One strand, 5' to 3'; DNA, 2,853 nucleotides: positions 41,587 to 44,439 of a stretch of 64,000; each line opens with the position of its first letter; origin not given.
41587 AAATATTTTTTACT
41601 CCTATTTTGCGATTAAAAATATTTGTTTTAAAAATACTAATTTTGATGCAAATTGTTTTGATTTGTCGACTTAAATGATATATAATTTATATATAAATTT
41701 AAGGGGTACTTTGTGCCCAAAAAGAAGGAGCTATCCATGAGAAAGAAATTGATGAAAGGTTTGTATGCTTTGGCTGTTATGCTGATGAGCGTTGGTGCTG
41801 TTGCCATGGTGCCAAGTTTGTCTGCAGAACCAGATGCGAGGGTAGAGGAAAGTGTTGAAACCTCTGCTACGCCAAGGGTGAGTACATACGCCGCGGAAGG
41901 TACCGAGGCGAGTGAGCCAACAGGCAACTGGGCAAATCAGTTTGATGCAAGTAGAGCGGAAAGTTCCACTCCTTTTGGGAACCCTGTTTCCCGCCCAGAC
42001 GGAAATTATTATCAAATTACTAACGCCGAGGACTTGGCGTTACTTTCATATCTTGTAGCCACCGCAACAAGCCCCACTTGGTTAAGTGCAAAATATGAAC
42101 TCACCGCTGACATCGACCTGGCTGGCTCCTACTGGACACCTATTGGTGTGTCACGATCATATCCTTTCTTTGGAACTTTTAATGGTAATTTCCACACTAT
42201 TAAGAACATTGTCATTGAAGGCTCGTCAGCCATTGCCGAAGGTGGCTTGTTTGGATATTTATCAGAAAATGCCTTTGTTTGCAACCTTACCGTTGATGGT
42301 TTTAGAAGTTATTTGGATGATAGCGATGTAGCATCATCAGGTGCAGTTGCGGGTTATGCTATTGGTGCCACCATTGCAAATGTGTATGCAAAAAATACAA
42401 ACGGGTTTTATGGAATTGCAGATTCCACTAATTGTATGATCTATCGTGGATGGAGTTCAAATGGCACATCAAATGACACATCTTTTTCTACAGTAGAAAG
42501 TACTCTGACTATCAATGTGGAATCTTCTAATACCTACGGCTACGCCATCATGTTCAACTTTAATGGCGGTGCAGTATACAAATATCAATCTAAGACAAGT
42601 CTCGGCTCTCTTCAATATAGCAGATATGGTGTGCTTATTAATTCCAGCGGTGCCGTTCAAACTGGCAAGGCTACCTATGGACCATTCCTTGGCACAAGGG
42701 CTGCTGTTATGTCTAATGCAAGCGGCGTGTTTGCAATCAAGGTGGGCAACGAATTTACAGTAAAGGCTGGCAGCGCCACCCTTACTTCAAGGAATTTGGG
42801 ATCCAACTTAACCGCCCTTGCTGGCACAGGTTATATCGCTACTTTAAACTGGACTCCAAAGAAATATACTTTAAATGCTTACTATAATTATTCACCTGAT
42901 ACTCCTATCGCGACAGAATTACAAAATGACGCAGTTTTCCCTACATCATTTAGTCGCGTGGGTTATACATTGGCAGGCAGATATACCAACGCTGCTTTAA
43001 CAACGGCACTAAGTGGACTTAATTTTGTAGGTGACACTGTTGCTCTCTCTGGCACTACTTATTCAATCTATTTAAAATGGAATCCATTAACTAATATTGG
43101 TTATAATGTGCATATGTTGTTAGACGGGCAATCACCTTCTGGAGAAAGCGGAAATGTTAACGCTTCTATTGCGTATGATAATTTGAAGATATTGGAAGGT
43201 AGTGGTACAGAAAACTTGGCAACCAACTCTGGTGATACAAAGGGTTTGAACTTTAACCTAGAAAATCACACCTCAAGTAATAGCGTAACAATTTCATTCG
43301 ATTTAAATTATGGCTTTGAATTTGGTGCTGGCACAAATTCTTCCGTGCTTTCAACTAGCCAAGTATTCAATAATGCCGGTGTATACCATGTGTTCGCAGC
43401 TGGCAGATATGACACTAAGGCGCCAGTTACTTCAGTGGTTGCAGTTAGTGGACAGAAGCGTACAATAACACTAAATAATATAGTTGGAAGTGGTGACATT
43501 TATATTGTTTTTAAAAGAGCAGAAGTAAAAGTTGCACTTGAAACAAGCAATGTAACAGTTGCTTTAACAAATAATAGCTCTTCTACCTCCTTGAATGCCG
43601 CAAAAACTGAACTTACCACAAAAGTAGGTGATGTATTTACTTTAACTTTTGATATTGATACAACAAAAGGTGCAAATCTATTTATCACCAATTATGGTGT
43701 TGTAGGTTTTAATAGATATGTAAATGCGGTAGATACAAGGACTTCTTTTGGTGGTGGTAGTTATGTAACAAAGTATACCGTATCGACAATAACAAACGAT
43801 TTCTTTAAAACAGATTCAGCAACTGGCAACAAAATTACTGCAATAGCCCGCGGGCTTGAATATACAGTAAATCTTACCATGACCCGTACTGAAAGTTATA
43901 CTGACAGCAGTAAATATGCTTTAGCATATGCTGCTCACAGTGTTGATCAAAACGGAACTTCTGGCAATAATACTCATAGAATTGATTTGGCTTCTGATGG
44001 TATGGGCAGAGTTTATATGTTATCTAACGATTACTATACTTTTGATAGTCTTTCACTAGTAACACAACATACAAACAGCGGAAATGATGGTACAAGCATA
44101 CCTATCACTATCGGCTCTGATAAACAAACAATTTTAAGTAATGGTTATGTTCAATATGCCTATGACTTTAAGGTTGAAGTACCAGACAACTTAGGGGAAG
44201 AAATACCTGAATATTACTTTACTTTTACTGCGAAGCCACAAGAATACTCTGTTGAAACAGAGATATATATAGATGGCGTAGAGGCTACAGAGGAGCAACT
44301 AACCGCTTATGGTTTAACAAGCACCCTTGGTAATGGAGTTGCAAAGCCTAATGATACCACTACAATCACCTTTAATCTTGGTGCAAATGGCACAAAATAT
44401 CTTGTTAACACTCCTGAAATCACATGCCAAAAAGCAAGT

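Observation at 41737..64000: A giant gene of at least 22.3 kb (at least 7,421 codons) that is missing from the ORF track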

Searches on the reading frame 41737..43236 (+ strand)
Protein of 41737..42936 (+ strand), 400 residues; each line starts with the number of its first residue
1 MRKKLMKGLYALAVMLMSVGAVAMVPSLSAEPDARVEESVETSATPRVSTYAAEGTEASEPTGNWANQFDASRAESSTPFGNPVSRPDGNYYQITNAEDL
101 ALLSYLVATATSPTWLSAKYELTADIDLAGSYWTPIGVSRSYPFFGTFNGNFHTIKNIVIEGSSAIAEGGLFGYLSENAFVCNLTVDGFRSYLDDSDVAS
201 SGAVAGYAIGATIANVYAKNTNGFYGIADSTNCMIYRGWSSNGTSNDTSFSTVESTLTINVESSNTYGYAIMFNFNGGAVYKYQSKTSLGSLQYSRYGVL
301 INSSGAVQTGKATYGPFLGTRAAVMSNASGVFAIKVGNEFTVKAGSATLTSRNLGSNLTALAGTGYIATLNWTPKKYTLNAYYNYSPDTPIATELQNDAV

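Call 53: search_protein_families(library=pfam, proteins=[window:41737-42936:+], max_evalue=10)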
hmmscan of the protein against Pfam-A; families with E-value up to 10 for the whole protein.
window:41737-42936:+ (400 aa): 1 family
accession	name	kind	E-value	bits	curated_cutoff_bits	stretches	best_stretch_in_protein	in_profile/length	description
PF07581.17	Glug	-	0.48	11.4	20.5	1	201-221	5-26/28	The GLUG motif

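Call 55: predict_structure(alignment_id=A2)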
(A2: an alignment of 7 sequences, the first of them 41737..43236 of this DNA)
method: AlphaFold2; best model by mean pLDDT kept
length: 500 residues; sequences in the alignment: 7
mean_pLDDT: 48.2   pTM: 0.46
mean pLDDT of the five models: 48.2, 48.0, 46.8, 46.3, 40.0
residues with pLDDT >= 90: 4; 70-90: 111; 50-70: 90; < 50: 295
segments of 3 or more residues with pLDDT < 50: 19-62, 163-167, 194-200, 237-239, 245-409, 426-442, 452-500
pLDDT, mean of each block of 10 residues (from residue 1): 59 62 35 28 24 32 58 76 74 88 77 78 83 76 83 80 53 80 78 50 74 69 58 52 49 45 33 26 29 28 32 29 31 27 32 33 29 29 30 30 44 60 49 36 52 36 27 23 25 25
secondary structure, 60 per line:
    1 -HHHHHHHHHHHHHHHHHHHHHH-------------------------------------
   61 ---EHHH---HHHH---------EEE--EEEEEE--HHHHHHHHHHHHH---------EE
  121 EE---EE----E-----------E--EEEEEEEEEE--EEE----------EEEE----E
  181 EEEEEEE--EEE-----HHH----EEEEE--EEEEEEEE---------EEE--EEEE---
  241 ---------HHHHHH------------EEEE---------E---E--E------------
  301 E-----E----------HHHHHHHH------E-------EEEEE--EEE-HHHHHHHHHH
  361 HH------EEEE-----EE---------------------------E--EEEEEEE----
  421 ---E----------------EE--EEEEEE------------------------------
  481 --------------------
elements in order: H2-23 H71-74 E84-86 E89-94 H97-109 E119-122 E147-156 E159-161 E172-175 E180-187 E190-192 E205-209 E212-219 E229-231 E234-237 H250-255 E268-271 H318-325 E340-344 E347-349 H351-362 E369-372 E410-416 E445-450

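Call 58: fold_search(model_id=the predicted structure, library=pdb)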
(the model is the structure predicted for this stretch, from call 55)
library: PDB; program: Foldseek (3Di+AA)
matches with E <= 10: 92; with E <= 0.001: 0
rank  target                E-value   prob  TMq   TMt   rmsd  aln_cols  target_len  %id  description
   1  3n6z                  1.2e-03  1.00  0.18  0.25  11.5       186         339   19  Crystal structure of a putative immunoglobulin A1 protease (BACOVA_03286) from Bacteroides ovatus at 1.30 A resolution (released 2010-07-21)
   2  2y5p_C                3.2e-01  0.84  0.11  0.51   5.1        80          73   24  B-repeat of Listeria monocytogenes InlB (internalin B) (released 2011-02-23)
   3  4mxn_D                3.7e-01  0.05  0.08  0.14  12.1       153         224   12  Crystal structure of a putative glycosyl hydrolase (PARMER_00599) from Parabacteroides merdae ATCC 43184 at 1.95 A res (released 2013-10-23)
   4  9fyr_A                5.4e-01  0.16  0.09  0.08   6.7        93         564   15  Cryo-EM structure of native SV2A in complex with TeNT-Hc, Pro-Macrobody 5 and Levetiracetam (released 2025-05-21)
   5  9fyq_A                5.7e-01  0.28  0.10  0.09   4.3        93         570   15  Cryo-EM structure of native SV2A in complex with TeNT-Hc, gangliosides and Pro-Macrobody 5 (released 2025-05-21)
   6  7b7a_A                5.7e-01  0.08  0.10  0.12  11.9       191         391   12  ENDO-POLYGALACTURONASE FROM ARABIDOPSIS THALIANA (released 2022-06-22)
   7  9qr5                  5.7e-01  0.05  0.13  0.17  16.4       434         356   10  InlB392_V333E: V333E variant of Listeria monocytogenes InlB (internalin B) residues 36-392 (released 2025-11-26)
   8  7pv9_A                6.8e-01  0.04  0.11  0.14  17.5       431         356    9  Listeria monocytogene InlB (internalin B) residues 36-392 (internalin domain and B-repeat) (released 2022-01-26)
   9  4xkw_A                6.8e-01  0.03  0.08  0.07  14.9       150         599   13  Tailspike protein mutant D339N of E. coli bacteriophage HK620 in complex with pentasaccharide (released 2016-01-20)
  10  9f2b_A                7.5e-01  0.03  0.05  0.16  10.4        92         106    9  Focused refinement of SV2B luminal domain and BoNT/A1 complex (released 2025-03-12)
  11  3lmw_A                8.0e-01  0.05  0.11  0.12  15.2       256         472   10  Crystal structure of iota-carrageenase family GH82 from A. fortis in absence of chloride ions (released 2010-08-18)
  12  6kqt_A                8.4e-01  0.02  0.09  0.08  17.9       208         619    9  Crystal Structure of GH136 lacto-N-biosidase from Eubacterium ramulus - native protein (released 2020-06-10)
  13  8yf0_C                8.9e-01  0.10  0.09  0.07   8.1        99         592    9  Cryo-EM structure of human SV2A (released 2024-06-12)
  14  8uoa_A                9.4e-01  0.11  0.08  0.32   6.3        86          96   13  Structure of the synaptic vesicle protein 2A Luminal domain in complex with a nanobody (released 2024-05-22)
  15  7uvl_P                9.9e-01  0.14  0.17  0.08   9.2       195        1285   13  IgA1 Protease with IgA1 substrate (released 2022-11-23)
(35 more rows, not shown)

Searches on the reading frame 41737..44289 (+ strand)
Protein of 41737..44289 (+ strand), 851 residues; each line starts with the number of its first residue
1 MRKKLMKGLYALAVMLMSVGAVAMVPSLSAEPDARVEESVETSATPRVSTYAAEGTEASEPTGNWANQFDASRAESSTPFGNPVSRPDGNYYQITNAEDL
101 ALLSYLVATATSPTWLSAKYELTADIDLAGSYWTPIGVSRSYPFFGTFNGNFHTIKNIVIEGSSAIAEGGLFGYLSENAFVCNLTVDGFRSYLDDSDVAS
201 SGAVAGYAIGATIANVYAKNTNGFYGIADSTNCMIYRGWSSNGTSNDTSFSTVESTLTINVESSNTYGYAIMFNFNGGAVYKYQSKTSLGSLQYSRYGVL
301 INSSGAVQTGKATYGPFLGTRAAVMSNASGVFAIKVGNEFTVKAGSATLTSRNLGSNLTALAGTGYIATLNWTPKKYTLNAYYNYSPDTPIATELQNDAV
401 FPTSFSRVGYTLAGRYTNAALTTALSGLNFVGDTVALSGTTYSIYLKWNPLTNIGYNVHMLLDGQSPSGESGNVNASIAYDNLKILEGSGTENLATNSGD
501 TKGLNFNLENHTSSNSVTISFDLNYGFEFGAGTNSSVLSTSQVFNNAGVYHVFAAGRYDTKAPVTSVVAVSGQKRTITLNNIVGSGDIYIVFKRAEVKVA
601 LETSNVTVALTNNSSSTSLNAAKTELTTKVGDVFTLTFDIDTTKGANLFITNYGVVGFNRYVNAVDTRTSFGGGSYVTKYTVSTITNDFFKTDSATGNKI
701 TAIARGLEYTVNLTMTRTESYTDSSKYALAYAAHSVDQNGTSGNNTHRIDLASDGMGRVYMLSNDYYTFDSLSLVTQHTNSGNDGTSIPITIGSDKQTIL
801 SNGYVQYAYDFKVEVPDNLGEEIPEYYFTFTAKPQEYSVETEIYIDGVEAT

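Call 13: search_protein_families(library=pfam, proteins=[window:41737-44289:+], max_evalue=1)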
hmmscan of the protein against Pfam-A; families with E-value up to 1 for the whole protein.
window:41737-44289:+ (851 aa): 0 families

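Call 67: search_protein_families(library=ncbifam, proteins=[window:41737-44289:+], max_evalue=0.01)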
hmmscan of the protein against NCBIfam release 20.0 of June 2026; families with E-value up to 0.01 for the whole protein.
window:41737-44289:+ (851 aa): 0 families
